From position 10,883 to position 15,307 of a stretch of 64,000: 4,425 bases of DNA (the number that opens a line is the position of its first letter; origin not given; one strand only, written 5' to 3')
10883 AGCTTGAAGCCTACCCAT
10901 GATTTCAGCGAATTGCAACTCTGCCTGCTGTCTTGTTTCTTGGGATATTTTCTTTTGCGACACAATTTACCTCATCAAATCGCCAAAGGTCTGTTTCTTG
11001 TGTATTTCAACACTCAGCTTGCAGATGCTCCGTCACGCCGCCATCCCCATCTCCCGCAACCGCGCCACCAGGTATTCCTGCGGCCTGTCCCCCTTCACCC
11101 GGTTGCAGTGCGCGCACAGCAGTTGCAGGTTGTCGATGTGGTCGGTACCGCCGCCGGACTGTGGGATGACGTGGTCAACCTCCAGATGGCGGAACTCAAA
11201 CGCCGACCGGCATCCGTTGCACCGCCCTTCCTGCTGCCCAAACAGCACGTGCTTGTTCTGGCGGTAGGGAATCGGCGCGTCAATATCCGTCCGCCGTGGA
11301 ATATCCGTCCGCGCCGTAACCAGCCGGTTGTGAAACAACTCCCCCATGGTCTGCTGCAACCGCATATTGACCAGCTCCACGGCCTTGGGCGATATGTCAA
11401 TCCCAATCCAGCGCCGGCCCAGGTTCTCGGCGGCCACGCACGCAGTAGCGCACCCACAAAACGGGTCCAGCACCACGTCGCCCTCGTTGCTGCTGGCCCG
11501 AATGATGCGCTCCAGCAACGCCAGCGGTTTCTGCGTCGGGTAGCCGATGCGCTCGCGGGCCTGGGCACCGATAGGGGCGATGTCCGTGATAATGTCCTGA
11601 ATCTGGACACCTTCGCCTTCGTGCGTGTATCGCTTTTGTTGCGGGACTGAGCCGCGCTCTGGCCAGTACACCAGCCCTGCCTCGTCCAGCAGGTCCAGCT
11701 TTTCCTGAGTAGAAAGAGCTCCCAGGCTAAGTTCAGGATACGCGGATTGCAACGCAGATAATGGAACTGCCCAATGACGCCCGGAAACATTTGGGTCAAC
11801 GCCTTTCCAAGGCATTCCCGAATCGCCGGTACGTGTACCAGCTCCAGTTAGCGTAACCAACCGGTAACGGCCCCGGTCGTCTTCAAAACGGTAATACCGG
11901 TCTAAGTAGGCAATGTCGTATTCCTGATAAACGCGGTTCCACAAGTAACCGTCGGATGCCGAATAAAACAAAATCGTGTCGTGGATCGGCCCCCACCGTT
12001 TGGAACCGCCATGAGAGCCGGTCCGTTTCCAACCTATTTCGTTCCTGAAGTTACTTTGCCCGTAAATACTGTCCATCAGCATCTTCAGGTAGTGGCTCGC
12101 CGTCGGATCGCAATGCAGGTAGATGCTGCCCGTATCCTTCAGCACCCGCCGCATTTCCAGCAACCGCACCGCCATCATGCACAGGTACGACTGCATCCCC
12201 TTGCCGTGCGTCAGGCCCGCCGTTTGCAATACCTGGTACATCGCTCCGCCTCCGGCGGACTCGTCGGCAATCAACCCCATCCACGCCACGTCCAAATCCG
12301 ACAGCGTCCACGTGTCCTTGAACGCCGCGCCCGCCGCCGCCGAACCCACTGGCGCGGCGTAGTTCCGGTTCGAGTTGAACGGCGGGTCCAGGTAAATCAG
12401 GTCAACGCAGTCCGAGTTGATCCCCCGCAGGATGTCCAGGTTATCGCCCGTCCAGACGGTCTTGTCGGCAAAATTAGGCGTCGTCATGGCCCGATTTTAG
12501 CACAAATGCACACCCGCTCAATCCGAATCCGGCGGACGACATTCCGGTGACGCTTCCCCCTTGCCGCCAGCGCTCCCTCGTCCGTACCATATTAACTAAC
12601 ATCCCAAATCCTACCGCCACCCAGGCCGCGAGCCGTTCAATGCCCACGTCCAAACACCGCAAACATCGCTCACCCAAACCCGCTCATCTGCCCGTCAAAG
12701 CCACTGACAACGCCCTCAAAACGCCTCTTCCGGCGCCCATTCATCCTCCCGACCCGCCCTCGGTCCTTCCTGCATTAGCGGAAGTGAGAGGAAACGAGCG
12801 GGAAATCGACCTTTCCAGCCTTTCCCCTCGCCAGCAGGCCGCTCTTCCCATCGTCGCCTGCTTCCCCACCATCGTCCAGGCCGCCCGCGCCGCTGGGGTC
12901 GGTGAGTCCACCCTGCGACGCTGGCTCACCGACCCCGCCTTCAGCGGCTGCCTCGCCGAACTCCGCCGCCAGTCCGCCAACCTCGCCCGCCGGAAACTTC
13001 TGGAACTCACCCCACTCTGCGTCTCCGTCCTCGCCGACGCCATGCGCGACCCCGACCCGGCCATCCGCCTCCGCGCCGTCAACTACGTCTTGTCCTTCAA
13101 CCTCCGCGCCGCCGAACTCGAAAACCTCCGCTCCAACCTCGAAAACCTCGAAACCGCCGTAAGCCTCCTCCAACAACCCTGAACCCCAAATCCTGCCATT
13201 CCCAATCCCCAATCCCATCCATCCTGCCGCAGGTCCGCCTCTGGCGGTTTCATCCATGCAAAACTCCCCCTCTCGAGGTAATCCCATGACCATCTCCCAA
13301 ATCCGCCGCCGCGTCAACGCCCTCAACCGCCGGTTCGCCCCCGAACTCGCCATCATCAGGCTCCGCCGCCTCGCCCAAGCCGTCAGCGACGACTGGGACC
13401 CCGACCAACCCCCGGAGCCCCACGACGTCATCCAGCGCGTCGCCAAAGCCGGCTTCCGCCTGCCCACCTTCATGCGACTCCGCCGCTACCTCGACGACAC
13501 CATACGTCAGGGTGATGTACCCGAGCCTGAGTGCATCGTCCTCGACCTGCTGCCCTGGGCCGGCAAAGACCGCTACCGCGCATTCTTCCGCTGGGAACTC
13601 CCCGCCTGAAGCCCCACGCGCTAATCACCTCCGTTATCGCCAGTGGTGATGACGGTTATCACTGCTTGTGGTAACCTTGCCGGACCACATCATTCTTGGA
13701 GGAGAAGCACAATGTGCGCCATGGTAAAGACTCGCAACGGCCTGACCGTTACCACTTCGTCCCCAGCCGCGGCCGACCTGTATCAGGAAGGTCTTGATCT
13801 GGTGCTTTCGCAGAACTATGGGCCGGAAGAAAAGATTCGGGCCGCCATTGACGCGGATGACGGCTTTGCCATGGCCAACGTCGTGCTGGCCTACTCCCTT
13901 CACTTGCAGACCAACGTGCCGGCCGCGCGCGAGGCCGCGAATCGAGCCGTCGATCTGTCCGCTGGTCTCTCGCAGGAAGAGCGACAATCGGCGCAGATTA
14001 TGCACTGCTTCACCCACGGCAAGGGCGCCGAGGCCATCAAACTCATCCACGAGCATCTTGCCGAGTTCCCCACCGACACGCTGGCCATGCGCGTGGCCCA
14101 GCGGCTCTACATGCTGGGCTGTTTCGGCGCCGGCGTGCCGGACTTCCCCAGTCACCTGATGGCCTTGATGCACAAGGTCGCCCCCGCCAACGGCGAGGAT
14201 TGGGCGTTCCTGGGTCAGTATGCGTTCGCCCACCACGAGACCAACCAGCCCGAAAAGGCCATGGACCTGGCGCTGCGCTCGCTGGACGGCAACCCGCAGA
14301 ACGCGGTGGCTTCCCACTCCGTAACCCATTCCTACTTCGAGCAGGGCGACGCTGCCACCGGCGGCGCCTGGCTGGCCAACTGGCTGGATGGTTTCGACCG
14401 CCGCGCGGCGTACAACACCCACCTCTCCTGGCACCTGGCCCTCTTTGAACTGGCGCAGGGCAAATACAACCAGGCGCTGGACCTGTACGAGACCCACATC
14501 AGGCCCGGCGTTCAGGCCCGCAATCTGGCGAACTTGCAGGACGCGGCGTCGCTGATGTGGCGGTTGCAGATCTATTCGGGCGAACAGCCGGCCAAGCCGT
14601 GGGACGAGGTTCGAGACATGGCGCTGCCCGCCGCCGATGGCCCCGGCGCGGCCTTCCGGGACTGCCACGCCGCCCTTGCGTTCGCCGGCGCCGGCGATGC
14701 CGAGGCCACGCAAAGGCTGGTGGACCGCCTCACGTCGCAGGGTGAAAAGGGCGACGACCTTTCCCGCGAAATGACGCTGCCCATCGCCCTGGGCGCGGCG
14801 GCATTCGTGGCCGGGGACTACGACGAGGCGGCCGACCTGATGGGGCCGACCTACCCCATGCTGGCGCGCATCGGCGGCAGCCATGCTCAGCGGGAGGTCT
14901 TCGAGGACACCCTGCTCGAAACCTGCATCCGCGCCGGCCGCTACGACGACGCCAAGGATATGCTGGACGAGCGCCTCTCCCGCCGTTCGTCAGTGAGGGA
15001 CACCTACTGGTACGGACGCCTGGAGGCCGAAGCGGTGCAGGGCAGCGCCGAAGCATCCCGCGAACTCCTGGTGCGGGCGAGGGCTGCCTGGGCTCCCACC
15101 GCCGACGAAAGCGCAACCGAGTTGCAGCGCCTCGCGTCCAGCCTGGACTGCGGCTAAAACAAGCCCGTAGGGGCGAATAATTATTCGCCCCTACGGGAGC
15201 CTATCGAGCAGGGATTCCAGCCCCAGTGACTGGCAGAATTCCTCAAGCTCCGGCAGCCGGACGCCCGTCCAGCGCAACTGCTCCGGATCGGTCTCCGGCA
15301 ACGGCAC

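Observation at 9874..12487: Co-directional cluster: MTase-HNH fusion, low-GC HEPN-like fusion protein, DUF2283 (candidate defence or addiction module)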

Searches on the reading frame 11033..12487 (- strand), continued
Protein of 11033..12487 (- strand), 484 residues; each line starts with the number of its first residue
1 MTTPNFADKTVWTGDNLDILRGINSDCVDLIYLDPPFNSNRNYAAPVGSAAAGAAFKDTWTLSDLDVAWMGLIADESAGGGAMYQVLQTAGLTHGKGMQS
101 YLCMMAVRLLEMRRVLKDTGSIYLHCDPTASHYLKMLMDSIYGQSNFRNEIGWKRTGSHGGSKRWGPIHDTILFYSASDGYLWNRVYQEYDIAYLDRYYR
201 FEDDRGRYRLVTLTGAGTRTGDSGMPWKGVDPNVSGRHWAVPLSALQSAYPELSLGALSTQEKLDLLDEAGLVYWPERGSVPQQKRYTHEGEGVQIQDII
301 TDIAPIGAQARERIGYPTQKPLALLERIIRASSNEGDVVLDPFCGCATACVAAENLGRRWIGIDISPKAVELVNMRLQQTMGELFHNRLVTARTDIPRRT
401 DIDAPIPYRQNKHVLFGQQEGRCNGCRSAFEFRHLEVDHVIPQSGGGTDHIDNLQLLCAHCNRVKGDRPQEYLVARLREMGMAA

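Call 75: search_dna_similar(query=window:11033-12487:-, collection=phages, mode=protein, max_evalue=1e-20, max_rows=10)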
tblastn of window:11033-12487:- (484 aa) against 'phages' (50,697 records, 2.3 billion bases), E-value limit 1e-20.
Records with a match: 30; places in all: 30; records where one place covers at least 80% of the query: 0.
Best place of each record, by identity: <60% 30.
By first word of the organism name: Streptomyces 22; Mycobacterium 5; Marinitoga 1; Anaerosphaera 1; Salmonella 1.
By host as written in the record: Streptomyces lividans JI 1326 15; Streptomyces griseus ATCC 10137 5; Mycobacterium smegmatis mc2 155 4; Streptomyces lividans JI1326 1; Streptomyces xanthochromogenes NRRL B-5410 1; Mycobacterium smegmatis mc#155 1; - 1; Anaerosphaera 1; and 1 more.
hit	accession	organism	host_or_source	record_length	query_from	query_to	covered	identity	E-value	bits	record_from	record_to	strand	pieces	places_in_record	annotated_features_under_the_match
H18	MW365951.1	Streptomyces phage Hippo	Streptomyces lividans JI 1326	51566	11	383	77%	44.2%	2e-83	286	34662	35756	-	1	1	48: methyltransferase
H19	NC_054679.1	Streptomyces phage Werner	Streptomyces lividans JI 1326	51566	11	383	77%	44.2%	2e-83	286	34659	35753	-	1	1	48: DNA methyltransferase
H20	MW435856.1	Streptomyces phage Werner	Streptomyces lividans JI 1326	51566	11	383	77%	44.2%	2e-83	286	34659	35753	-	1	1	48: methyltransferase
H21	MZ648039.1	Streptomyces phage RedBear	Streptomyces lividans JI 1326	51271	11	383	77%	43.2%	3e-85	292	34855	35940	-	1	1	49: methyltransferase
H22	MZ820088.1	Streptomyces phage Katalie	Streptomyces lividans JI 1326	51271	11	383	77%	43.2%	3e-85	292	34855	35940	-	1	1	48: methyltransferase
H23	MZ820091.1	Streptomyces phage South40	Streptomyces lividans JI 1326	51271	11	383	77%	43.2%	3e-85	292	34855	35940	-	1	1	48: methyltransferase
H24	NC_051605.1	Mycobacterium phage Amgine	Mycobacterium smegmatis mc2 155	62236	11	383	77%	43.2%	3e-86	295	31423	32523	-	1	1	37: methyltransferase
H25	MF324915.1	Mycobacterium phage Amgine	Mycobacterium smegmatis mc2 155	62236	11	383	77%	43.2%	3e-86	295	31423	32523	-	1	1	37: DNA methylase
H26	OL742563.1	Streptomyces phage Snorlax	Streptomyces lividans JI 1326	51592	11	383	77%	43.2%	2e-78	272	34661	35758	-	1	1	48: DNA methylase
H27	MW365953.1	Streptomyces phage Dwayne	Streptomyces lividans JI 1326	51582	11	383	77%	43.2%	3e-78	272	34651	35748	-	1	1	48: DNA methylase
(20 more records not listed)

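Call 84: find_homologous_proteins(query=L018:6452-7138:+, max_evalue=0.001)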
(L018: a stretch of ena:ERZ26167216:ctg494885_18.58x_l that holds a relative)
Query L018:6452-7138:+ (228 aa): 8 proteins with E <= 0.001 among 316 candidates.
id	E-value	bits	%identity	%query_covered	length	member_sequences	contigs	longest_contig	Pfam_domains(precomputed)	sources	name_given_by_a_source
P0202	8.9e-141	485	96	100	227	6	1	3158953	-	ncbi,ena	-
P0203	3.8e-112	391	78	100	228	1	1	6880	-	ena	-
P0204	3.0e-110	385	76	100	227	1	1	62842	-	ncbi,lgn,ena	-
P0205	8.0e-94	331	69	98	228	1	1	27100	-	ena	-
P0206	9.7e-90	318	68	97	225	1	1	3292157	-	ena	-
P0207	2.4e-89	317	67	98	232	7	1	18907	-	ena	-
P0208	2.5e-88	313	66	97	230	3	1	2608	-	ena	-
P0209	1.5e-83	298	60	99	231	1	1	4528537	-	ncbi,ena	-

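Call 88: search_protein_families(library=pfam, alignment_id=A4, max_evalue=1)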
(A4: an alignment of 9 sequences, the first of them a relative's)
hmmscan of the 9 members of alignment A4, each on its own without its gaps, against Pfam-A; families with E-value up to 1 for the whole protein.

A. member 1, L018:6452-7138:+ (228 aa): 0 families

B. families by the number of members that match (of 9 scanned): 3 families
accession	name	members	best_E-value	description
PF20229.3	ChrB_N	1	0.055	Protein ChrB, N-terminal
PF09482.15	OrgA_MxiK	1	0.15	Bacterial type III secretion apparatus protein (OrgA_MxiK)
PF17274.7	DUF5339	1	0.31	Family of unknown function (DUF5339)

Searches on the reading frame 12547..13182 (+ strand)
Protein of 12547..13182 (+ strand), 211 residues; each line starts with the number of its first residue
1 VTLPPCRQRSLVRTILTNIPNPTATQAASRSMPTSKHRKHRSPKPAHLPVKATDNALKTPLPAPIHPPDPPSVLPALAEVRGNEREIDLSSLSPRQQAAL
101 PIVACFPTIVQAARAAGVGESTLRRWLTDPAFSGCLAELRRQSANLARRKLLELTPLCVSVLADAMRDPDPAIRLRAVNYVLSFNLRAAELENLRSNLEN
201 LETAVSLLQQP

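Call 3: search_protein_families(library=pfam, proteins=[window:12547-13182:+], max_evalue=0.1)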
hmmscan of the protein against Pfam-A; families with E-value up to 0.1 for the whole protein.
window:12547-13182:+ (211 aa): 5 families
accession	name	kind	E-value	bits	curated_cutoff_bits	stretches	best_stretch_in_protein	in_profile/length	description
PF13551.12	HTH_29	-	0.027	15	28.1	1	108-129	14-35/64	Winged helix-turn helix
PF13518.12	HTH_28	-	0.038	14.5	25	0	95-127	2-33/52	Helix-turn-helix domain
PF13022.12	HTH_Tnp_1_2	-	0.044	14.3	27.9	1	108-203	28-114/122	Helix-turn-helix of insertion element transposase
PF13007.12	LZ_Tnp_IS66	-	0.056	14.6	22.9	0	23-50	42-68/71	Transposase C of IS166 homeodomain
PF00376.29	MerR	-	0.088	13.1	28.2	0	108-126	1-19/38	MerR family regulatory protein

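Call 4: search_protein_families(library=padloc, proteins=[window:12547-13182:+], max_evalue=0.1)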
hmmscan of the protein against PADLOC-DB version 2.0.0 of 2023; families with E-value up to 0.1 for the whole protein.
window:12547-13182:+ (211 aa): 1 family
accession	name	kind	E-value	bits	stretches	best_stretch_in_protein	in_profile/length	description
PDLC04133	mad1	-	0.0052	15.1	1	108-127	7-26/60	mads_1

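Call 6: search_protein_families(library=ncbifam, proteins=[window:12547-13182:+], max_evalue=0.1)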
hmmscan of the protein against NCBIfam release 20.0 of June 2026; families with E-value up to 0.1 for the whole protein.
window:12547-13182:+ (211 aa): 0 families

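Call 7: search_protein_families(library=phrogs, proteins=[window:12547-13182:+], max_evalue=0.1)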
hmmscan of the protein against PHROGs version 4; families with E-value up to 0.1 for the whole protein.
window:12547-13182:+ (211 aa): 3 families
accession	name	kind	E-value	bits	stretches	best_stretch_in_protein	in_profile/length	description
phrog_2538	-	head and packaging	0.024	15.7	1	108-182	20-88/129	terminase small subunit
phrog_4044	-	head and packaging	0.068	13.7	0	94-136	27-70/180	terminase small subunit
phrog_3218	-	head and packaging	0.089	13.6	0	106-133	33-60/152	terminase small subunit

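Call 74: search_dna_similar(query=window:12547-13182:+, collection=phages, mode=protein, max_evalue=0.01, max_rows=8)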
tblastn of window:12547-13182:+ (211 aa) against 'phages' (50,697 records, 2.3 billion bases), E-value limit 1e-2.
Records with a match: 2; places in all: 2; records where one place covers at least 80% of the query: 0.
Best place of each record, by identity: <60% 2.
By first word of the organism name: Bacteriophage 2.
By host as written in the record: - 2.
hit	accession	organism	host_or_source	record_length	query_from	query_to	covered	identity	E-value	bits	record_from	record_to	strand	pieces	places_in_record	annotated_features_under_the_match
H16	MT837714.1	Bacteriophage sp.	human fecal samples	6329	91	146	27%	48.2%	9e-6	51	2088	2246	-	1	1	record has no annotation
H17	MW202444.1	Bacteriophage sp.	Manatee Spring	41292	90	149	28%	38.3%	6e-4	46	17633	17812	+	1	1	putative ATPase subunit of terminase (gpP-like)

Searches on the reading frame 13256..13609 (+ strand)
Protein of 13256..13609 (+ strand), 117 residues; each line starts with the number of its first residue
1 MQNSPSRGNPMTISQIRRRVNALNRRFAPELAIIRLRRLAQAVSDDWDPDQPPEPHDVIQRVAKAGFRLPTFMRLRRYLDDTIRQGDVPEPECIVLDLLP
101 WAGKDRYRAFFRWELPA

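Call 3: search_protein_families(library=pfam, proteins=[window:13256-13609:+], max_evalue=0.1)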
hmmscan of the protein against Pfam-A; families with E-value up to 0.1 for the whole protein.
window:13256-13609:+ (117 aa): 0 families

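Call 4: search_protein_families(library=padloc, proteins=[window:13256-13609:+], max_evalue=0.1)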
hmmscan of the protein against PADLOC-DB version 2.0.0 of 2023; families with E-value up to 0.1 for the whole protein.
window:13256-13609:+ (117 aa): 0 families

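Call 6: search_protein_families(library=ncbifam, proteins=[window:13256-13609:+], max_evalue=0.1)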
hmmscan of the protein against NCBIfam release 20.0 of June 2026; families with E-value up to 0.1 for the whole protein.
window:13256-13609:+ (117 aa): 0 families

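Call 7: search_protein_families(library=phrogs, proteins=[window:13256-13609:+], max_evalue=0.1)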
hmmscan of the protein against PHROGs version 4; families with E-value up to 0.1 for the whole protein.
window:13256-13609:+ (117 aa): 1 family
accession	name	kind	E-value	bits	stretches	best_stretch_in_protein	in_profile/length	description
phrog_6022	-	unknown function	0.038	15.1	0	12-42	52-82/92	-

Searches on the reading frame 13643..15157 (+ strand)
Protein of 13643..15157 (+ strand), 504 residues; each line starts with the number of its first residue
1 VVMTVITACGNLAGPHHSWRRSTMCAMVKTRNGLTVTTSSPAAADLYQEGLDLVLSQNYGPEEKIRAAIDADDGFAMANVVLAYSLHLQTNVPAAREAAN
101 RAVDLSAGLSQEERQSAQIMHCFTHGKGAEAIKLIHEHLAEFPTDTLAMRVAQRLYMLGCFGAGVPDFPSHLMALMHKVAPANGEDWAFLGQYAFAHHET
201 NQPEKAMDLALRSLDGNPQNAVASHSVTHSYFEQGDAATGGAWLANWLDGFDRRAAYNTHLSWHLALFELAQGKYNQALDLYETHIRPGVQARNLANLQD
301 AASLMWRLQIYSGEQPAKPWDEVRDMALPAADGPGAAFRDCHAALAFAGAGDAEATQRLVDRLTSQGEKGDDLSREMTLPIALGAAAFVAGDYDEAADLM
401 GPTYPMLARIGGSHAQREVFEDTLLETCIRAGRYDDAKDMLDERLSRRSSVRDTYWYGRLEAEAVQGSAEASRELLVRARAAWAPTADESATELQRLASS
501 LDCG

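Call 3: search_protein_families(library=pfam, proteins=[window:13643-15157:+], max_evalue=0.1)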
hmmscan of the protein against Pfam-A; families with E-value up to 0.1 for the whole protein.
window:13643-15157:+ (504 aa): 11 families
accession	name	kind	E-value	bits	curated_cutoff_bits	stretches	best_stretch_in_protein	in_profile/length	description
PF13432.12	TPR_16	-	5.3e-07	30.4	32.7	2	430-483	9-61/65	Tetratricopeptide repeat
PF13428.12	TPR_14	-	5.8e-07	30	23.5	0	423-447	6-30/44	Tetratricopeptide repeat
PF13424.12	TPR_12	-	4.2e-06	27.3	30.1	1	382-447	8-74/77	Tetratricopeptide repeat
PF07719.23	TPR_2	-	8.8e-05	22.8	27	0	382-399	6-23/34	Tetratricopeptide repeat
PF14559.12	TPR_19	-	0.00016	22.3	25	0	174-220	12-58/68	Tetratricopeptide repeat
PF13041.12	PPR_2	-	0.0034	17.9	30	0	423-447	8-32/50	PPR repeat family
PF12895.13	ANAPC3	-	0.0038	17.9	27.2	0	206-284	8-81/82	Anaphase-promoting complex, cyclosome, subunit 3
PF00515.34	TPR_1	-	0.005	17.1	27.8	0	266-284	8-26/34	Tetratricopeptide repeat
PF13176.12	TPR_7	-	0.0094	16.4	27.9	0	271-286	11-26/36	Tetratricopeptide repeat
PF23914.1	TPR_CcmH_CycH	-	0.015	15.6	42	1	180-284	46-146/158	Cytochrome c-type biogenesis protein H TPR domain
PF10602.15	RPN7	-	0.057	13.5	29.6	0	351-400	87-136/174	26S proteasome subunit RPN7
